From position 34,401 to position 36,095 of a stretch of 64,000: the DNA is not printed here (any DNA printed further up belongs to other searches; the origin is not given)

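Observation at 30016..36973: Six-gene accessory module inserted inside the hut locus: MTase / Na+-solute symporter / cupin / two PrpD paralogs / URO-D-family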

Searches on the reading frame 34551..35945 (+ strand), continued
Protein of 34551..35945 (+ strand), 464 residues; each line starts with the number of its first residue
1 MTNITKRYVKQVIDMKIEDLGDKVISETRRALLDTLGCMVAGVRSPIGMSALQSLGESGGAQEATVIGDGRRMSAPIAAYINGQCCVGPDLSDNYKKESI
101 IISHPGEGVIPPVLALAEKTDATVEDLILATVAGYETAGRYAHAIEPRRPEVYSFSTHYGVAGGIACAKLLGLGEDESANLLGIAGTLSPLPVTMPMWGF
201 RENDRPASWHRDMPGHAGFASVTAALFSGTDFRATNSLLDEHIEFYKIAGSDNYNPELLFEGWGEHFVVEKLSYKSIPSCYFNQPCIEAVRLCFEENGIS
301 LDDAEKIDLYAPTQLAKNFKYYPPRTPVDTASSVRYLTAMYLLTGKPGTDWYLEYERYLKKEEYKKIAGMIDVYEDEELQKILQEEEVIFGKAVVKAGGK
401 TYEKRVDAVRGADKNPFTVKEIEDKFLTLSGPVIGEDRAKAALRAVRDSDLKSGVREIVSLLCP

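Call 54: search_protein_families(library=ncbifam, proteins=[L040:2602-4263:-, L040:4449-6476:+, L040:11439-12467:+, L040:12485-13108:+, L040:13150-14121:+, L040:15055-15996:+, L040:16031-17236:+, L040:17233-17649:+, L040:17656-18951:+, L040:1407-2609:-], max_evalue=0.00001)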
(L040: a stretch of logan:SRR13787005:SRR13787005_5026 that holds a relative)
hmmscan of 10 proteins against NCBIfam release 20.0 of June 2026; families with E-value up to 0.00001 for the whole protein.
L040:2602-4263:- (553 aa): 3 families
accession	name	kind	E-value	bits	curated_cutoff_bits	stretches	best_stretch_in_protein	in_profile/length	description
TIGR01228.2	hutU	equivalog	9.5e-226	750.6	375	1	6-536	9-539/545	urocanate hydratase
NF058531.1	CH3_S_urocan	exception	1.5e-187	624.3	880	1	6-537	9-533/535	S-methyl thiourocanate hydratase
NF058530.1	thiouroc_hyd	equivalog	2.2e-187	623.9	930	1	8-538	2-530/535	thiourocanate hydratase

L040:4449-6476:+ (675 aa): 3 families
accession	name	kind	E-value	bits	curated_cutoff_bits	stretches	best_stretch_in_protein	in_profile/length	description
TIGR01228.2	hutU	equivalog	1.6e-132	443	375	1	101-640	16-535/545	urocanate hydratase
NF058531.1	CH3_S_urocan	exception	5.3e-100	335.4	880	1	106-640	21-528/535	S-methyl thiourocanate hydratase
NF058530.1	thiouroc_hyd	equivalog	1.3e-88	297.9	930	1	105-639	11-523/535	thiourocanate hydratase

L040:11439-12467:+ (342 aa): 5 families
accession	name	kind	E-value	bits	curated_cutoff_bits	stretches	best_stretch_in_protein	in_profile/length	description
NF004889.0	PRK06252.1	subfamily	6.7e-63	212.7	244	1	5-341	4-337/340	methylcobalamin:coenzyme M methyltransferase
TIGR01463.1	mtaA_cmuA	subfamily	5.5e-55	187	235.4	1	5-342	3-340/340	MtaA/CmuA family methyltransferase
NF040654.1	MtaA_Meth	equivalog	1.7e-53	181.7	400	1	8-337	4-332/337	methylcobamide:CoM methyltransferase MtaA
NF041608.1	methylcob_mtaseMtbA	equivalog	5.7e-46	157.2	600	1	5-342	4-339/339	methylcobamide:CoM methyltransferase MtbA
TIGR01464.1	hemE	equivalog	7.4e-30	104.1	302.95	1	41-336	39-335/338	uroporphyrinogen decarboxylase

L040:12485-13108:+ (207 aa): 14 families
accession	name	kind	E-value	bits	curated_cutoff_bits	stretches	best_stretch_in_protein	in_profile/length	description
NF041607.1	dimeth_corrin_MtbC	equivalog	1.3e-54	184.8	350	1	19-207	13-203/203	dimethylamine corrinoid protein MtbC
TIGR02370.1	pyl_corrinoid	subfamily_domain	1.5e-52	177.9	215.3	1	10-198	5-196/197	methyltransferase cognate corrinoid protein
NF047996.1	corrin_MtgC_2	exception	5.4e-52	176.3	370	1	20-206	26-209/212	glycine betaine-specific corrinoid protein MtgC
NF047995.1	corrinoid_MtgC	exception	1.4e-51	175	310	1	4-206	5-212/215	glycine betaine-specific corrinoid protein MtgC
TIGR02082.1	metH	equivalog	6.6e-36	123.4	1010.85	1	4-207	647-858/1182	methionine synthase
NF040655.1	MtaC_Meth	equivalog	1.4e-32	112.7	420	1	6-206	38-237/253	methanol--corrinoid protein MtaC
NF040669.1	MtaC2_Meth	equivalog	5e-32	111.3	450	1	9-205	48-244/267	methanol--corrinoid protein MtaC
NF007024.0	PRK09490.1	equivalog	2.5e-29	101.7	1497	1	32-182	691-845/1234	methionine synthase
NF002612.0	PRK02261.1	equivalog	4e-15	55.6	110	1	85-176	2-92/148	methylaspartate mutase subunit S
TIGR01501.1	MthylAspMutase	equivalog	1.3e-10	41.2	135.8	1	87-176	2-90/134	methylaspartate mutase subunit S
NF052385.1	Lys_5_6_beta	equivalog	6.3e-10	39.2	280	1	115-191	139-218/241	lysine 5,6-aminomutase subunit beta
NF052513.1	TransRegCarH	equivalog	6.6e-09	35.4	400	1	7-195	87-266/274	HTH-type transcriptional repressor CarH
NF040743.1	ornith_mutase_E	equivalog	9.2e-09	33.8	800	1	75-191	584-707/730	D-ornithine 4,5-aminomutase subunit OraE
NF045497.1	IsobCoAmut_IcmF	equivalog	2.3e-06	25.7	1500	1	86-177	2-92/1076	fused isobutyryl-CoA mutase/GTPase IcmF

L040:13150-14121:+ (323 aa): 6 families
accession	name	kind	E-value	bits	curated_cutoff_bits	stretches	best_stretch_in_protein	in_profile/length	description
NF004889.0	PRK06252.1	subfamily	5.7e-52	176.8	244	1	56-320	73-337/340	methylcobalamin:coenzyme M methyltransferase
TIGR01463.1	mtaA_cmuA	subfamily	7.6e-44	150.3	235.4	1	20-319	36-338/340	MtaA/CmuA family methyltransferase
NF040654.1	MtaA_Meth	equivalog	6.7e-43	146.9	400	1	56-314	70-330/337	methylcobamide:CoM methyltransferase MtaA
NF041608.1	methylcob_mtaseMtbA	equivalog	2.3e-38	132.2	600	1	55-319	72-337/339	methylcobamide:CoM methyltransferase MtbA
TIGR01464.1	hemE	equivalog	4.1e-31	108.2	302.95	1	44-317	57-337/338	uroporphyrinogen decarboxylase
NF002119.0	PRK00957.1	equivalog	1.4e-06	27.7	258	1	156-303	139-288/306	methionine synthase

L040:15055-15996:+ (313 aa): 21 families
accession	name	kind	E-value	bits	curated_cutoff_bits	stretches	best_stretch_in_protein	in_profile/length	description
TIGR01327.1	PGDH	equivalog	1.7e-72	244.9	454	1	5-309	4-306/525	phosphoglycerate dehydrogenase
NF009714.1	PRK13243.1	equivalog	3.4e-66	223.8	455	1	10-313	10-323/332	glyoxylate reductase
NF006263.0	PRK08410.1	equivalog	3.5e-57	194.2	389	1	1-306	1-309/311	D-2-hydroxyacid dehydrogenase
NF005069.0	PRK06487.1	equivalog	1e-56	192.3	448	1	33-313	37-320/320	2-hydroxyacid dehydrogenase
NF005387.0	PRK06932.1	equivalog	2.4e-47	161.4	492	1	31-304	31-310/314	2-hydroxyacid dehydrogenase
NF008759.0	PRK11790.1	equivalog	2.9e-47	161.3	404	1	3-306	14-319/410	phosphoglycerate dehydrogenase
NF011938.0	PRK15409.1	equivalog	3e-45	154.6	492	1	31-305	31-310/324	glyoxylate/hydroxypyruvate reductase GhrB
NF000492.1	vanH_gen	exception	4.7e-42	144.1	540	1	49-302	48-309/312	D-lactate dehydrogenase VanH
NF006374.0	PRK08605.1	subfamily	3e-39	135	356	1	43-292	45-310/332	D-lactate dehydrogenase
NF005027.0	PRK06436.1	equivalog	7.1e-37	127.1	261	1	66-312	50-288/303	2-hydroxyacid dehydrogenase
NF041369.1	Dhydh_Halo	equivalog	2.7e-36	125.3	400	1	67-305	57-296/305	D-2-hydroxyacid dehydrogenase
NF000112.1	vanH-Amyco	exception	4.4e-33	115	625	1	43-304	71-340/348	VanH-AOV family D-lactate dehydrogenase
NF000371.1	vanH_Agroup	exception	4e-32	111.7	700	1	62-303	68-315/322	VanH-A/VanH-Pt family D-lactate dehydrogenase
NF009127.0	PRK12480.1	equivalog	4.1e-32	111.5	579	1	66-291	70-307/330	D-lactate dehydrogenase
NF000151.1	vanH-Ac1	exception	1.5e-31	110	750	1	45-260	80-289/351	D-lactate dehydrogenase VanH-Ac1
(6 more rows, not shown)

L040:16031-17236:+ (401 aa): 1 family
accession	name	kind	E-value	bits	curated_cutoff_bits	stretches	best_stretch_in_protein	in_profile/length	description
NF051439.1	C3LHypDHLhpIPSEAE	equivalog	2.6e-65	220.9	700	1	2-400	145-548/555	cis-3-hydroxy-L-proline dehydratase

L040:17233-17649:+ (138 aa): 2 families
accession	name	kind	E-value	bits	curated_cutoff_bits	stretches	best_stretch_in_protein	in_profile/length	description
NF003046.0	PRK03955.1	equivalog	5.4e-37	126.6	163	1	5-136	3-131/132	DUF126 domain-containing protein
NF051439.1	C3LHypDHLhpIPSEAE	equivalog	2.3e-15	56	700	1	11-125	3-122/555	cis-3-hydroxy-L-proline dehydratase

L040:17656-18951:+ (431 aa): 6 families
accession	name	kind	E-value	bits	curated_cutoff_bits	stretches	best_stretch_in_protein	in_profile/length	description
NF052593.1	NPN_racem_MAR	equivalog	2.5e-88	296.4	500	1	7-429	1-414/415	nickel-dependent malate racemase, LarAH6 family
NF033504.2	Ni_dep_LarA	equivalog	8.9e-81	271.7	460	1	6-423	1-416/422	nickel-dependent lactate racemase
NF052525.1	NPN_LarAH10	equivalog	2.1e-75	254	540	1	6-429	2-426/426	NPN-dependent 2-hydroxyacid racemase, LarAH10 family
NF052595.1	NPN_LarAH5_MAR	equivalog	3.2e-75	253.7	462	1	7-428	1-413/415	nickel-dependent malate racemase, LarAH5 family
NF052594.1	NPN_18_hexonate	equivalog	3.1e-17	62.4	500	1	59-396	19-369/411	nickel-dependent putative hexonate epimerase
NF052592.1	LarAH_14_15_16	equivalog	1.9e-13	49.6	740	1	32-206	36-211/520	NPN-dependent hydroxyacid isomerase, LarAH14/15/16 family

L040:1407-2609:- (400 aa): 27 families (the best 25 are shown)
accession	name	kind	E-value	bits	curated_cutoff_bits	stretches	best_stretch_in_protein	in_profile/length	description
NF047788.1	TransRegPocR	equivalog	6.9e-25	87.9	500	1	288-398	183-293/296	transcriptional regulator PocR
NF047455.1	TF_Staph_AryK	equivalog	9.5e-23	80.3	850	1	285-399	148-262/759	transcriptional regulator AryK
NF007860.0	PRK10572.1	equivalog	5.4e-22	78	208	1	296-397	185-286/292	arabinose operon transcriptional regulator AraC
NF049932.1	TranspRegBtr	equivalog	6.4e-20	71.2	900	1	273-392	144-262/531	bacillibactin transport transcriptional regulator Btr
NF033869.1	viru_reg_Rsp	equivalog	1.6e-17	63.2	400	1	281-398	134-251/701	AraC family transcriptional regulator Rsp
TIGR04094.1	adjacent_YSIRK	equivalog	4.6e-17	62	200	1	289-393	280-383/383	YSIRK-targeted surface antigen transcriptional regulator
NF007693.0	PRK10371.1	equivalog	6e-16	58.5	253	1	289-395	193-299/309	transcriptional regulator MelR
NF010028.0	PRK13503.1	equivalog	2.7e-14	53.2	288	1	276-395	153-272/278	HTH-type transcriptional activator RhaS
NF006902.0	PRK09393.1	equivalog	2e-13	50.2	425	1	293-399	219-325/327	transcriptional regulator FtrA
NF010026.0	PRK13501.1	equivalog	3.1e-13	49.5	363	1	303-399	185-281/290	HTH-type transcriptional activator RhaR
TIGR02297.1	HpaA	equivalog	5.6e-13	48.8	274.65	1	283-394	175-286/287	4-hydroxyphenylacetate catabolism regulatory protein HpaA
NF010025.2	PRK13500.1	equivalog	3.5e-12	46.5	525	1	294-398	176-280/282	HTH-type transcriptional activator RhaR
NF012198.0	MarA_TF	equivalog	4.1e-11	43.1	250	1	291-395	6-110/124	MDR efflux pump AcrAB transcriptional activator MarA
NF008564.0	PRK11511.1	equivalog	5e-11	42.8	202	1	293-395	8-110/127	MDR efflux pump AcrAB transcriptional activator MarA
NF012144.2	ramA_TF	equivalog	1.5e-10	41.4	180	1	299-393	10-104/108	RamA family antibiotic efflux transcriptional regulator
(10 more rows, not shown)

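Call 57: search_protein_families(library=pfam, proteins=[L033:1690-2580:+, L033:2562-4307:-, L033:4701-5789:+, L033:5779-6876:+, L033:6782-7297:+, L033:15347-16618:+, L033:16474-17055:+, L033:19653-20705:+, L033:19542-20210:-, L033:27-716:+], max_evalue=0.0001)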
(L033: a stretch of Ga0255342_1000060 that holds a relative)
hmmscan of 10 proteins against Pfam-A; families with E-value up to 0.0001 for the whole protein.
L033:1690-2580:+ (296 aa): 3 families
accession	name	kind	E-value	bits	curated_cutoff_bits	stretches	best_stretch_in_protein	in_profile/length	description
PF00924.24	MS_channel_2nd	-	2.1e-17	63.4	20.2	1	116-180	1-67/68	Mechanosensitive ion channel, beta-domain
PF21082.3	MS_channel_3rd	-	1.3e-08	35.6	21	1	188-272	3-88/88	Mechanosensitive ion channel MscS, C-terminal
PF21088.3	MS_channel_1st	-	9.4e-08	32.4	23.1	1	75-115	2-42/42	Mechanosensitive ion channel, transmembrane helices 2/3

L033:2562-4307:- (581 aa): 2 families
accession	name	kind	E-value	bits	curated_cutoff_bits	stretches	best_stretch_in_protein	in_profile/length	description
PF09992.14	NAGPA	-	1.6e-28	100.5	25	1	407-581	3-168/169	Phosphodiester glycosidase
PF00395.25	SLH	-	3.8e-05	24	20.8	0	57-96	2-43/44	S-layer homology domain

L033:4701-5789:+ (362 aa): 1 family
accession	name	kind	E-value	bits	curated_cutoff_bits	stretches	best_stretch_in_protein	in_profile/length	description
PF07478.18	Dala_Dala_lig_C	-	2.4e-23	83.2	24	1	164-338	39-203/204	D-ala D-ala ligase C-terminus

L033:5779-6876:+ (365 aa): 1 family
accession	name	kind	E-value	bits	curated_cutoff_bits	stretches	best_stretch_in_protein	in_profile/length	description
PF07478.18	Dala_Dala_lig_C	-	4.3e-23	82.3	24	1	138-325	29-203/204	D-ala D-ala ligase C-terminus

L033:6782-7297:+ (171 aa): 3 families
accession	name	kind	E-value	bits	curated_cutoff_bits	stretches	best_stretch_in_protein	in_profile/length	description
PF00583.31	Acetyltransf_1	-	5.5e-14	52.9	20.7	1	26-131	16-116/116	Acetyltransferase (GNAT) family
PF13508.13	Acetyltransf_7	-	8e-13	49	27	1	53-133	11-84/84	Acetyltransferase (GNAT) domain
PF13673.13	Acetyltransf_10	-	4.2e-08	33.7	23.6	1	41-136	27-112/128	Acetyltransferase (GNAT) domain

L033:15347-16618:+ (423 aa): 1 family
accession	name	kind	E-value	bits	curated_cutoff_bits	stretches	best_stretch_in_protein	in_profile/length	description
PF04412.18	AcnX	-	2.2e-121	405.8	31.5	1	20-413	2-399/400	Aconitase X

L033:16474-17055:+ (193 aa): 1 family
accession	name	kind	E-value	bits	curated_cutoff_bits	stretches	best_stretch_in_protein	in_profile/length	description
PF01989.23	AcnX_swivel_put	-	8.5e-26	90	27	1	82-156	7-80/80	Aconitase X swivel domain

L033:19653-20705:+ (350 aa): 1 family
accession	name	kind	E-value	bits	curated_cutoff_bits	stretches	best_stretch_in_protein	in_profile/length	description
PF03480.18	DctP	-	1.4e-40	139.8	23.4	1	49-329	6-285/286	Bacterial extracellular solute-binding protein, family 7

L033:19542-20210:- (222 aa): 0 families

L033:27-716:+ (229 aa): 1 family
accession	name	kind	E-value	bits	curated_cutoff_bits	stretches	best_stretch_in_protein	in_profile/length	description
PF12544.13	LAM_C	-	1.8e-37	128.8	26.7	1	119-227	1-109/127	Lysine-2,3-aminomutase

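Call 59: find_encoding_contigs(protein=P0039, flank=10000, max_places=2)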
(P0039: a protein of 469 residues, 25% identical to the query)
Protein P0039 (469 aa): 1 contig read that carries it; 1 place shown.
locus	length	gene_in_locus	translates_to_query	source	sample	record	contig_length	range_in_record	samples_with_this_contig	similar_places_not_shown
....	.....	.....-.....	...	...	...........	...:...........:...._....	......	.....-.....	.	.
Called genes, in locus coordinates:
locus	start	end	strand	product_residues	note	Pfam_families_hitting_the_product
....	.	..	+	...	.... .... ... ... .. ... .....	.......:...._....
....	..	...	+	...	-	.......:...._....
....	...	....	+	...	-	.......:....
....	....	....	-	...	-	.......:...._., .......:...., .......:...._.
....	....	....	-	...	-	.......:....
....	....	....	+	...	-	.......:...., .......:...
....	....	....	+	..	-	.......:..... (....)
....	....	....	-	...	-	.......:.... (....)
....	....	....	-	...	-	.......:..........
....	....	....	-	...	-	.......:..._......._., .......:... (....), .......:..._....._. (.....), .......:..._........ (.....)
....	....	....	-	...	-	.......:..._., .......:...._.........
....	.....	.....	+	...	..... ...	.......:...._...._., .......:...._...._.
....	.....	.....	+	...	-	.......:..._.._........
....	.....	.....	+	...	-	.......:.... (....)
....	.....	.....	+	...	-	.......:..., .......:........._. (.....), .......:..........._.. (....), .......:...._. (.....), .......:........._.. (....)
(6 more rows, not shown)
